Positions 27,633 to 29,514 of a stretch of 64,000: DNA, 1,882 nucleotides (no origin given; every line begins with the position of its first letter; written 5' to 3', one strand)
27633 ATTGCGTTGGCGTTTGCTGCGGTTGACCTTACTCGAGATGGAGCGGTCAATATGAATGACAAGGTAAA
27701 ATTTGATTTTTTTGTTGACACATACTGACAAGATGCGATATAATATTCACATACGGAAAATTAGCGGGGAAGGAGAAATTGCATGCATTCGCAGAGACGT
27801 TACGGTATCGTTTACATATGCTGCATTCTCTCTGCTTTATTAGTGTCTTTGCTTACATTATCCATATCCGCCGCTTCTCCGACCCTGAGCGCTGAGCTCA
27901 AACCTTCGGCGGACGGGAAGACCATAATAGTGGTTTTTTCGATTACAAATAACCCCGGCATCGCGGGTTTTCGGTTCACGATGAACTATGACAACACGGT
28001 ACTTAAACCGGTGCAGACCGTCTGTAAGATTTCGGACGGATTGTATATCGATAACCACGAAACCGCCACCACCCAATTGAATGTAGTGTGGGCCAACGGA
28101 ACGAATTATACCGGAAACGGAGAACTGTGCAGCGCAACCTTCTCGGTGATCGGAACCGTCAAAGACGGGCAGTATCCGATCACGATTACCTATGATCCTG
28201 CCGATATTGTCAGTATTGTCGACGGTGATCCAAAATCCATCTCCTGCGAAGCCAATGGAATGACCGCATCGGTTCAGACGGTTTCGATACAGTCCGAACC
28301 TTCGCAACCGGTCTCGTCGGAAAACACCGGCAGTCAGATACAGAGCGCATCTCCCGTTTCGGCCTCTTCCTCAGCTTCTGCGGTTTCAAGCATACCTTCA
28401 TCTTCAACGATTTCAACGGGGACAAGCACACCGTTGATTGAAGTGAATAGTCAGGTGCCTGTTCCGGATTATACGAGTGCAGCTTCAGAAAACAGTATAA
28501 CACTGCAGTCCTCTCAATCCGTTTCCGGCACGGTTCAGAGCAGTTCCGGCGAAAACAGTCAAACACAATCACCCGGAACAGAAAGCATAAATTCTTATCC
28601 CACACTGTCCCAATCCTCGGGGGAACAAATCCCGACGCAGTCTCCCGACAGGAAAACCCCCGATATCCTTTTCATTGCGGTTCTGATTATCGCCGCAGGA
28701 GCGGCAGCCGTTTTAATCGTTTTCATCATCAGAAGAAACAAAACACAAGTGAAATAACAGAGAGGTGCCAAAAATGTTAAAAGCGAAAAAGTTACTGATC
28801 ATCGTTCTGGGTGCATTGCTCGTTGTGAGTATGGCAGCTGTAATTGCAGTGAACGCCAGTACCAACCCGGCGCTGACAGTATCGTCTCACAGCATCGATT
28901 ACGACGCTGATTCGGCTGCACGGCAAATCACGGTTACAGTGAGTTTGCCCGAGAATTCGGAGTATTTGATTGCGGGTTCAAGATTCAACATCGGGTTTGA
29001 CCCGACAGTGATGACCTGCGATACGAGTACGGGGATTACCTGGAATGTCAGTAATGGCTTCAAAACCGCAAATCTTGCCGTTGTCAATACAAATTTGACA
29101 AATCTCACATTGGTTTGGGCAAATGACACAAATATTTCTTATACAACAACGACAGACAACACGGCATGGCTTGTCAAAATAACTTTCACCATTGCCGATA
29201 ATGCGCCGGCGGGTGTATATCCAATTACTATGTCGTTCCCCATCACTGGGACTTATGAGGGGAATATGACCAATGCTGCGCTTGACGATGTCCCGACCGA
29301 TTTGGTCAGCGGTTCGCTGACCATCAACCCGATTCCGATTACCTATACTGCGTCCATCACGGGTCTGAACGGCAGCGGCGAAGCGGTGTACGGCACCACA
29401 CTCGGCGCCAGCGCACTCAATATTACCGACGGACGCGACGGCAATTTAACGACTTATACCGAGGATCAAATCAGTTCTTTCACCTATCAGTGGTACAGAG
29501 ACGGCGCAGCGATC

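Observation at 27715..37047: Compact cohesin-cohesin-dockerin gene module predicted to display a papain-family protease on the cell surface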

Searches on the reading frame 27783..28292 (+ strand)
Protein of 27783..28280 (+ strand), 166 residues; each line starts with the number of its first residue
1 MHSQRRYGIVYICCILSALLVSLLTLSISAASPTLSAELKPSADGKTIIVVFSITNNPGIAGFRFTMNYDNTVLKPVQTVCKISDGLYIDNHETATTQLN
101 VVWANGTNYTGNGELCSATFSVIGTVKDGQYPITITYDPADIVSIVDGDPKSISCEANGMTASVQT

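Call 7: search_protein_families(library=pfam, proteins=[window:27783-28280:+], max_evalue=10)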
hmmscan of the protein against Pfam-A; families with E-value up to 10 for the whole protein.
window:27783-28280:+ (166 aa): 3 families
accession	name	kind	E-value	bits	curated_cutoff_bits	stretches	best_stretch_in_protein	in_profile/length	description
PF00963.24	Cohesin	-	4.1e-07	30.7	24.1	1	43-138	11-117/139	Cohesin domain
PF13995.12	YebF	-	0.091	13.2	27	1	93-136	37-80/89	YebF-like protein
PF13567.11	DUF4131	-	0.16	12.1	31.6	1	5-72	28-93/165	Domain of unknown function (DUF4131)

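Call 25: search_solved_structures(query=window:27783-28280:+, max_evalue=10, show_alignments=1)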
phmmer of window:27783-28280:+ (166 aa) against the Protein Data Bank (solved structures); distinct sequences matched with E-value up to 10: 2.
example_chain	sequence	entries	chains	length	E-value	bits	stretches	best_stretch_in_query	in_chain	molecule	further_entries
7uvg_A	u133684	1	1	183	0.051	16.7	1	38-88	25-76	Coh5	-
3l8q_A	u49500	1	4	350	0.41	13.8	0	42-78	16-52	Cellulosomal scaffoldin adaptor protein B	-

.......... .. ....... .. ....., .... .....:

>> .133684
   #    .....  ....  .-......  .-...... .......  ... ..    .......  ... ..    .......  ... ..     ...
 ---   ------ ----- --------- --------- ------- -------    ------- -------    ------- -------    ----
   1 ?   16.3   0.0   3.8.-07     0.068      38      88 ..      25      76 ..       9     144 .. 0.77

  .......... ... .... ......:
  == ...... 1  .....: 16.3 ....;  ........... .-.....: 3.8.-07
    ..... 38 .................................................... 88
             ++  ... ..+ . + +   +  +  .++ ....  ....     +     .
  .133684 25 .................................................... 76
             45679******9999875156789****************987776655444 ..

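Call 27: find_homologous_proteins(query=window:27870-28280:+, max_evalue=0.001)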
Query window:27870-28280:+ (137 aa): 2 proteins with E <= 0.001 among 11 candidates.
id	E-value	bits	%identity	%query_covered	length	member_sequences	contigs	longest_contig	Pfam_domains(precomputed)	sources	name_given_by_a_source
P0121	1.3e-46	176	70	84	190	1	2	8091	-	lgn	-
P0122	4.0e-28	116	66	62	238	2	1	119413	-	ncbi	-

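Call 36: search_protein_representatives(alignment_id=A1)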
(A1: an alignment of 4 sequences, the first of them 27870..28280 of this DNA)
Query: 4 sequences, 176 profile positions. Proteins with E-value up to 0.001 (for the whole library): 2923; up to 1e-10: 493; up to 1e-30: 19. The best 150 are listed.
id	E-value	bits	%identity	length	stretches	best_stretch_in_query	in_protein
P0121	1.3e-78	279.0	-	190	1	2-170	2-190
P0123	7.8e-70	250.5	-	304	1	7-164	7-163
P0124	2.2e-53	196.9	-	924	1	1-159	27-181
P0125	5.9e-52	192.3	-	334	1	9-160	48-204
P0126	9.6e-52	191.6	-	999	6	14-128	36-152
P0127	5.4e-47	176.1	-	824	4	25-130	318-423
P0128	1.8e-43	164.6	-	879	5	22-152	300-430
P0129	3.2e-43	163.8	-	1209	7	22-129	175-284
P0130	8.2e-42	159.2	-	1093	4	7-131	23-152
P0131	1.7e-39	151.7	-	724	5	22-142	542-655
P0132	5.2e-38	146.8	-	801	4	21-157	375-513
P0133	2.2e-37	144.8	-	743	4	9-135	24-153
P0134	1.7e-35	138.7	-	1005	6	6-138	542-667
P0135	5.3e-35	137.0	-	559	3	10-137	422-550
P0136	1.1e-33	132.7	-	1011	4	13-144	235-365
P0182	8.7e-22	94.0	-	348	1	11-163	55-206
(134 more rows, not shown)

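Call 48: predict_structure(alignment_id=A2)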
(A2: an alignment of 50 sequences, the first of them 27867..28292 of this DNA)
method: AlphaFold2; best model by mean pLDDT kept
length: 142 residues; sequences in the alignment: 50
mean_pLDDT: 91.6   pTM: 0.84
mean pLDDT of the five models: 91.6, 91.1, 90.9, 89.5, 88.7
residues with pLDDT >= 90: 108; 70-90: 29; 50-70: 4; < 50: 1
segments of 3 or more residues with pLDDT < 50: none
pLDDT, mean of each block of 10 residues (from residue 1): 88 86 96 98 96 97 98 98 98 89 92 94 89 74 51
secondary structure, 60 per line:
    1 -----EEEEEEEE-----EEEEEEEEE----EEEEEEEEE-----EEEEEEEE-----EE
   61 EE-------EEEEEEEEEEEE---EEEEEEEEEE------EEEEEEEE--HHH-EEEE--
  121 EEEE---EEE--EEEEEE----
elements in order: E6-13 E19-27 E32-40 E46-53 E59-62 E70-81 E85-94 E101-108 E115-118 E121-124 E128-130 E133-138

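Call 51: fold_search(model_id=the predicted structure, library=pdb)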
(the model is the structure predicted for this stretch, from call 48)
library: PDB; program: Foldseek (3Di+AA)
matches with E <= 10: 1388; with E <= 0.001: 80
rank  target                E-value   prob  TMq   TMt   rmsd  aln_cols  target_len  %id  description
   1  5lxv_C                1.1e-07  1.00  0.72  0.61   4.4       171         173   18  Crystal structure of Ruminococcus flavefaciens scaffoldin C cohesin in complex with a dockerin from an uncharacterized (released 2016-10-19)
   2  5lxv_A                1.5e-07  1.00  0.72  0.61   4.0       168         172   18  Crystal structure of Ruminococcus flavefaciens scaffoldin C cohesin in complex with a dockerin from an uncharacterized (released 2016-10-19)
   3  4ums                  1.7e-07  1.00  0.72  0.67   3.7       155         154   18  The crystal structure of the seventh ScaB type I cohesin from Pseudobacteroides cellulosolvens (released 2015-05-06)
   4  6kge_A                2.9e-07  1.00  0.72  0.72   3.8       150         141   15  Crystal structure of CaDoc0917(R16D)-CaCohA2 complex at pH 5.5 (released 2020-07-08)
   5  6kgf_A                3.9e-07  1.00  0.69  0.68   3.9       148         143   14  Crystal structure of CaDoc0917(R16D)-CaCohA2 complex at pH 8.2 (released 2020-07-08)
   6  6kgd_A                6.3e-07  1.00  0.73  0.71   3.7       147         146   16  Crystal structure of CaDoc0917(R49D)-CaCohA2 complex at pH 8.0 (released 2020-07-08)
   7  6kgc_A                1.3e-06  1.00  0.73  0.72   3.6       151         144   16  Crystal structure of CaDoc0917(R49D)-CaCohA2 complex at pH 5.4 (released 2020-07-08)
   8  6kgf_C                1.3e-06  1.00  0.71  0.68   4.0       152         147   15  Crystal structure of CaDoc0917(R16D)-CaCohA2 complex at pH 8.2 (released 2020-07-08)
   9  5nrk_A                1.4e-06  1.00  0.63  0.63   5.4       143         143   14  Crystal structure of the sixth cohesin from Acetivibrio cellulolyticus' scaffoldin B in complex with Cel5 dockerin S15 (released 2018-01-31)
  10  2jh2_C                2.1e-06  1.00  0.61  0.66   4.4       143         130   15  X-ray crystal structure of a cohesin-like module from Clostridium perfringens (released 2007-11-06)
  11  3ul4_A                3.2e-06  1.00  0.69  0.69   3.7       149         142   18  Crystal structure of Coh-OlpA(Cthe_3080)-Doc918(Cthe_0918) complex: A novel type I Cohesin-Dockerin complex from Clost (released 2012-11-28)
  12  1g1k_A                3.3e-06  1.00  0.70  0.70   3.7       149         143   16  COHESIN MODULE FROM THE CELLULOSOME OF CLOSTRIDIUM CELLULOLYTICUM (released 2000-11-22)
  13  5nrm_A                3.7e-06  1.00  0.69  0.69   3.4       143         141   15  Crystal structure of the sixth cohesin from Acetivibrio cellulolyticus' scaffoldin B in complex with Cel5 dockerin S51 (released 2018-01-31)
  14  2vn5_C                3.9e-06  1.00  0.70  0.67   3.8       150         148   12  The Clostridium cellulolyticum dockerin displays a dual binding mode for its cohesin partner (released 2008-05-20)
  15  2jh2_A                4.1e-06  1.00  0.60  0.64   4.2       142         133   14  X-ray crystal structure of a cohesin-like module from Clostridium perfringens (released 2007-11-06)
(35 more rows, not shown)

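Call 75: find_encoding_contigs(protein=P0182, flank=10000, max_places=2)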
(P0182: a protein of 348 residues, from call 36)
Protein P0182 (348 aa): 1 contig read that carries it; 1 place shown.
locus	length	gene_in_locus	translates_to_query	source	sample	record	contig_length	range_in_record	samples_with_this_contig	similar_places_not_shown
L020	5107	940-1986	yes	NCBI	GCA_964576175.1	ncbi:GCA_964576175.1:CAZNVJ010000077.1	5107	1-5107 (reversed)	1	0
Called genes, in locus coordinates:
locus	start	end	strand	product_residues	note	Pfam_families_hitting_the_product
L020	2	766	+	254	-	?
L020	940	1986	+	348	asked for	PF00963:Cohesin (weak)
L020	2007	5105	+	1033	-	?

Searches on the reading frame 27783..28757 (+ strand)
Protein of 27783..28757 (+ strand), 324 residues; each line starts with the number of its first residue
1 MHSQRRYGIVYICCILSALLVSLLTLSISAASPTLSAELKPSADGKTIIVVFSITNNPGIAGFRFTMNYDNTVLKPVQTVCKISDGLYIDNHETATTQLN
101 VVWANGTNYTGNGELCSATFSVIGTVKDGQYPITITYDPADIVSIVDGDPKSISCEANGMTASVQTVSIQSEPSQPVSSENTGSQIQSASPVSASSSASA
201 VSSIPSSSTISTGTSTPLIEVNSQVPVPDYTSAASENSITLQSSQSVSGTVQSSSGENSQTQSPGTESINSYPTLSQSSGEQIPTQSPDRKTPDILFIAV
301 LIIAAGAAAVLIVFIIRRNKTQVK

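Call 3: search_protein_families(library=pfam, proteins=[window:27783-28757:+], max_evalue=1)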
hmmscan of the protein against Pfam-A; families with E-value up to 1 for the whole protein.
window:27783-28757:+ (324 aa): 4 families
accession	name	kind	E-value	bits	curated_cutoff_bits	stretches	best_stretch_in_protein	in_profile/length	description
PF00963.24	Cohesin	-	3.4e-06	27.7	24.1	1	43-138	11-117/139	Cohesin domain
PF13567.11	DUF4131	-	0.077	13.1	31.6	1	5-72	28-93/165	Domain of unknown function (DUF4131)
PF14283.11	CD1107-like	-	0.09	13.1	26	1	238-321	76-157/158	Mobile element protein CD1107-like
PF13995.12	YebF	-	0.25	11.8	27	1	94-136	38-80/89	YebF-like protein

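Call 4: search_protein_families(library=ncbifam, proteins=[window:27783-28757:+], max_evalue=1)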
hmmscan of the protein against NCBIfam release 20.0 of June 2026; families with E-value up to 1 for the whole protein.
window:27783-28757:+ (324 aa): 0 families

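Call 85: list_cluster_members(proteins=[window:27783-28754:+, window:28774-34626:+, window:34723-37044:+])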
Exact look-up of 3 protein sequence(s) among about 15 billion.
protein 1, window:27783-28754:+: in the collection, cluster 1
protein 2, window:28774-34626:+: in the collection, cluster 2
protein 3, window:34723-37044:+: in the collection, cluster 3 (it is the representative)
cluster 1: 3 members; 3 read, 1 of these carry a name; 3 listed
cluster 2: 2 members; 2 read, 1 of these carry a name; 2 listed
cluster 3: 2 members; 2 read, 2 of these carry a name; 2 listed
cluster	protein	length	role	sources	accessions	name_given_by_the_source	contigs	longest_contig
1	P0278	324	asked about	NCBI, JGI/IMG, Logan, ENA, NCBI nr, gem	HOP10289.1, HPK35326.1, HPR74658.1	MAG TPA: cohesin domain-containing protein [Oscillospiraceae bacterium] | cohesin domain-containing protein [Oscillospiraceae bacterium]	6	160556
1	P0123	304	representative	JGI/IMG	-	-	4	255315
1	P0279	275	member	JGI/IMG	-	-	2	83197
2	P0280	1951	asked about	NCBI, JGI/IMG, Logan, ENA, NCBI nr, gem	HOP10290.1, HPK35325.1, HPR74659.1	MAG TPA: hypothetical protein PK629_02230 [Oscillospiraceae bacterium] | hypothetical protein [Oscillospiraceae bacterium]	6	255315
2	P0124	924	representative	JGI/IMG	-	-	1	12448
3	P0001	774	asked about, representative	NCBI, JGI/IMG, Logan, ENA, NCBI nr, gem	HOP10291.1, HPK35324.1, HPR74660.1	MAG TPA: C1 family peptidase [Oscillospiraceae bacterium] | C1 family peptidase [Oscillospiraceae bacterium]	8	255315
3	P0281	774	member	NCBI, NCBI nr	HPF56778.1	MAG TPA: C1 family peptidase [Clostridiales bacterium] | C1 family peptidase [Clostridiales bacterium]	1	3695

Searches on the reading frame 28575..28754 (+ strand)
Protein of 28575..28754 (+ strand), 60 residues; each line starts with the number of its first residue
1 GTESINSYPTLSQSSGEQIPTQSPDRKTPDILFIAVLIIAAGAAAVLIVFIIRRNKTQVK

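Call 83: search_protein_families(library=ncbifam, proteins=[window:28575-28754:+], max_evalue=10)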
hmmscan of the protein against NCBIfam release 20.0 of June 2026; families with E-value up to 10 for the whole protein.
window:28575-28754:+ (60 aa): 4 families
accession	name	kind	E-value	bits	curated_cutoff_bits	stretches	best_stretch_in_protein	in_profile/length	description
NF052591.1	ArlG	equivalog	0.027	14.5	110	1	31-50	10-29/148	archaellum stator protein ArlG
TIGR04361.1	TrbK_Ti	equivalog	0.11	12.8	50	1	31-56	3-28/64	entry exclusion protein TrbK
NF041528.1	strep_LAETG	domain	0.5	10.2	30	1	28-49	11-32/35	LAETG motif-containing sortase-dependent surface protein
NF006325.0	PRK08541.1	subfamily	5.6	6.7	210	1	31-48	18-35/221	flagellin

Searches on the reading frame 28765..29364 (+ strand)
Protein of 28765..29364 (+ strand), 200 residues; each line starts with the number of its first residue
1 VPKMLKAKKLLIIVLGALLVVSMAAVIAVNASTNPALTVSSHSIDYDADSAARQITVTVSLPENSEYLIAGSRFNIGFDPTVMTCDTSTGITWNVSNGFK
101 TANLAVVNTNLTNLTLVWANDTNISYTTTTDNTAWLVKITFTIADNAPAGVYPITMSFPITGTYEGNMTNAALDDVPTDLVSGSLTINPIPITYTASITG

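Call 7: search_protein_families(library=pfam, proteins=[window:28765-29364:+], max_evalue=10)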
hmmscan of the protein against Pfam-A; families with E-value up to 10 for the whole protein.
window:28765-29364:+ (200 aa): 3 families
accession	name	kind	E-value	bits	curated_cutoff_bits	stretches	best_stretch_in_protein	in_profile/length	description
PF00963.24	Cohesin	-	1.5e-07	32.1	24.1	1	53-157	14-115/139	Cohesin domain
PF14155.11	DUF4307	-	0.003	17.8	27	1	8-65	2-60/111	Domain of unknown function (DUF4307)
PF17623.7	B277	-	4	6.9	27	1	70-151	205-276/277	Domain of unknown function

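Call 26: search_solved_structures(query=window:28765-29364:+, max_evalue=10, show_alignments=1)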
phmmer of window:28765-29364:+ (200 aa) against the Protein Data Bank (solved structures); distinct sequences matched with E-value up to 10: 4.
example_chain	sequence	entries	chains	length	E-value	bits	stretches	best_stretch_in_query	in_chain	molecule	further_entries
8ajy_A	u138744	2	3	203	0.0047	20.1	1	30-159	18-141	Cell-wall anchoring protein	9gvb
4iu2_A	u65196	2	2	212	0.0052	20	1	30-159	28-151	Cell-wall anchoring protein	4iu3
3l8q_A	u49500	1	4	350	0.021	18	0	37-97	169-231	Cellulosomal scaffoldin adaptor protein B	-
5v7q_V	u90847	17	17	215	1.5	12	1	7-72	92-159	50S ribosomal protein L25 | Large ribosomal subunit protein bL25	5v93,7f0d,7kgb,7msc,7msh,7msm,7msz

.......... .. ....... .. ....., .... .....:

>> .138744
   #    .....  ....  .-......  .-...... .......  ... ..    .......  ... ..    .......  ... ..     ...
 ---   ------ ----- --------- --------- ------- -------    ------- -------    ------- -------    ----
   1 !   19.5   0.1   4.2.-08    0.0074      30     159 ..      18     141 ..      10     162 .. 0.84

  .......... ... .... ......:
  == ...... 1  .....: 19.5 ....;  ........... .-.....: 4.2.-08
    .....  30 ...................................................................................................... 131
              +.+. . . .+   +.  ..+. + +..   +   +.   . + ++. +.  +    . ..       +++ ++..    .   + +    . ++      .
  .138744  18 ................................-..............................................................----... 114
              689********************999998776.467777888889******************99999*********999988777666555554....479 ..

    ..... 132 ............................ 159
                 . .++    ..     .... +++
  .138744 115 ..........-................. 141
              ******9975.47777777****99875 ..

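Call 61: predict_structure(alignment_id=A4)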
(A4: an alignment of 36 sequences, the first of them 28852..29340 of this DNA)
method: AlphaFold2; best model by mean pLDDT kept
length: 163 residues; sequences in the alignment: 36
mean_pLDDT: 79.0   pTM: 0.76
mean pLDDT of the five models: 79.0, 77.0, 76.9, 73.6, 68.5
residues with pLDDT >= 90: 27; 70-90: 97; 50-70: 36; < 50: 3
segments of 3 or more residues with pLDDT < 50: none
pLDDT, mean of each block of 10 residues (from residue 1): 64 67 77 71 89 90 82 78 85 69 78 90 90 65 82 87 73
secondary structure, 60 per line:
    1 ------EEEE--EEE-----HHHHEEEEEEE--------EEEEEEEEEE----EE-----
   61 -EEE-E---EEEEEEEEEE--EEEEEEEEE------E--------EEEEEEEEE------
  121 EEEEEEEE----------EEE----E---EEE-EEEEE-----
elements in order: E7-10 E13-15 H21-24 E25-31 E40-49 E62-64 E70-79 E82-90 E106-114 E121-128 E139-141 E150-152 E154-158

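Call 65: fold_search(model_id=the predicted structure, library=pdb)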
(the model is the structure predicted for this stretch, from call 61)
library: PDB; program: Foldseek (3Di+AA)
matches with E <= 10: 1575; with E <= 0.001: 50
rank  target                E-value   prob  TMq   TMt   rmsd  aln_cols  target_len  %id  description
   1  4fl4_C                1.2e-07  1.00  0.68  0.38   3.5       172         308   17  Scaffoldin conformation and dynamics revealed by a ternary complex from the Clostridium thermocellum cellulosome (released 2012-06-27)
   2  6kgd_A                1.3e-07  1.00  0.66  0.73   3.6       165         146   15  Crystal structure of CaDoc0917(R49D)-CaCohA2 complex at pH 8.0 (released 2020-07-08)
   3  2xdh                  2.2e-07  1.00  0.57  0.65   4.6       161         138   12  Non-cellulosomal cohesin from the hyperthermophilic archaeon Archaeoglobus fulgidus (released 2010-05-26)
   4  4fl4_L                2.7e-07  1.00  0.69  0.39   3.3       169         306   18  Scaffoldin conformation and dynamics revealed by a ternary complex from the Clostridium thermocellum cellulosome (released 2012-06-27)
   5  6kgf_C                2.7e-07  1.00  0.62  0.67   4.2       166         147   13  Crystal structure of CaDoc0917(R16D)-CaCohA2 complex at pH 8.2 (released 2020-07-08)
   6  6kgc_A                2.9e-07  1.00  0.67  0.74   3.5       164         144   15  Crystal structure of CaDoc0917(R49D)-CaCohA2 complex at pH 5.4 (released 2020-07-08)
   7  6kge_A                3.0e-07  1.00  0.50  0.57   6.8       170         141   12  Crystal structure of CaDoc0917(R16D)-CaCohA2 complex at pH 5.5 (released 2020-07-08)
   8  4fl4_I                3.6e-07  1.00  0.67  0.38   3.5       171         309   18  Scaffoldin conformation and dynamics revealed by a ternary complex from the Clostridium thermocellum cellulosome (released 2012-06-27)
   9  6kgf_A                3.8e-07  1.00  0.64  0.72   3.5       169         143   12  Crystal structure of CaDoc0917(R16D)-CaCohA2 complex at pH 8.2 (released 2020-07-08)
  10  3ul4_A                4.2e-07  1.00  0.68  0.78   3.0       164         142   17  Crystal structure of Coh-OlpA(Cthe_3080)-Doc918(Cthe_0918) complex: A novel type I Cohesin-Dockerin complex from Clost (released 2012-11-28)
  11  2zf9_B                4.4e-07  1.00  0.64  0.58   4.4       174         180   15  Crystal structure of a type III cohesin module from the cellulosomal ScaE cell-surface anchoring scaffoldin of Ruminoc (released 2008-12-30)
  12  1g1k_A                6.8e-07  1.00  0.64  0.72   5.1       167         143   15  COHESIN MODULE FROM THE CELLULOSOME OF CLOSTRIDIUM CELLULOLYTICUM (released 2000-11-22)
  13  3kcp_A                7.5e-07  1.00  0.66  0.38   3.8       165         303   19  Crystal structure of interacting Clostridium thermocellum multimodular components (released 2010-02-09)
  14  2vn6_A                1.4e-06  1.00  0.63  0.68   3.6       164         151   13  The Clostridium cellulolyticum dockerin displays a dual binding mode for its cohesin partner (released 2008-05-13)
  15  4ums                  1.6e-06  1.00  0.65  0.68   4.3       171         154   10  The crystal structure of the seventh ScaB type I cohesin from Pseudobacteroides cellulosolvens (released 2015-05-06)
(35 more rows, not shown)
